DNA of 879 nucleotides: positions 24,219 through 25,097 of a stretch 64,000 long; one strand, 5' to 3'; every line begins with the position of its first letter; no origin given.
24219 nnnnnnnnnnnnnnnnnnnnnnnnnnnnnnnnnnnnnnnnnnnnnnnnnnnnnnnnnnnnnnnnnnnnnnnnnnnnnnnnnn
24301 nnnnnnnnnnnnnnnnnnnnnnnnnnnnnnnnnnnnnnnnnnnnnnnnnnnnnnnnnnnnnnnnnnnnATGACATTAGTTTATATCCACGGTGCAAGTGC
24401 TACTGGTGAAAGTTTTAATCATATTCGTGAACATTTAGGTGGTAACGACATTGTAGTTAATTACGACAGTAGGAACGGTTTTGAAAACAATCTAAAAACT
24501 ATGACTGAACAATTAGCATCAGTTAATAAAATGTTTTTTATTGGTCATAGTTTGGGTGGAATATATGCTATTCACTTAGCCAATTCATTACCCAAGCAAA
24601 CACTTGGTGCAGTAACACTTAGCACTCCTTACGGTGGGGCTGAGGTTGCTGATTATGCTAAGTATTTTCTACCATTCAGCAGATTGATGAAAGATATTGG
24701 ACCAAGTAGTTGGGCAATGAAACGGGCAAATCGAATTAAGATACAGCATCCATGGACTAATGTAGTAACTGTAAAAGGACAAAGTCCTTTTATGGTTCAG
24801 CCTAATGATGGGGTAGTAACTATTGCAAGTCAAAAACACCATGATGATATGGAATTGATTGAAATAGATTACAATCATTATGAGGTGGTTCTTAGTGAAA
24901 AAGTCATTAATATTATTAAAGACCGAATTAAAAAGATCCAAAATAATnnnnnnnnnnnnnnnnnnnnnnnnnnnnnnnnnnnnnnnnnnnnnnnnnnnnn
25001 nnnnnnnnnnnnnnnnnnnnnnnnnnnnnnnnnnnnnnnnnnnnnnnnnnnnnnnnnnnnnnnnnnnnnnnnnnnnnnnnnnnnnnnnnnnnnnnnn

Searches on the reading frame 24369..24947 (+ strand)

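Call 57: search_protein_families(library=phrogs, proteins=[window:24369-24947:+], max_evalue=0.0001)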
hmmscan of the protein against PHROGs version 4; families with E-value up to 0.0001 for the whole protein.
window:24369-24947:+ (193 aa): 0 families

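Call 71: search_protein_families(library=pfam, proteins=[window:24369-24947:+], max_evalue=0.001)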
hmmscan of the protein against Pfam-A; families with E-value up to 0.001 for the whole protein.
window:24369-24947:+ (193 aa): 2 families
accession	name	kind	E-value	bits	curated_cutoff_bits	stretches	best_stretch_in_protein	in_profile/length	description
PF12146.15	Hydrolase_4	-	5.4e-05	23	27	1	42-116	62-139/239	Serine aminopeptidase, S33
PF12697.13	Abhydrolase_6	-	9e-05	23.7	26.3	1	3-118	1-123/217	Alpha/beta hydrolase family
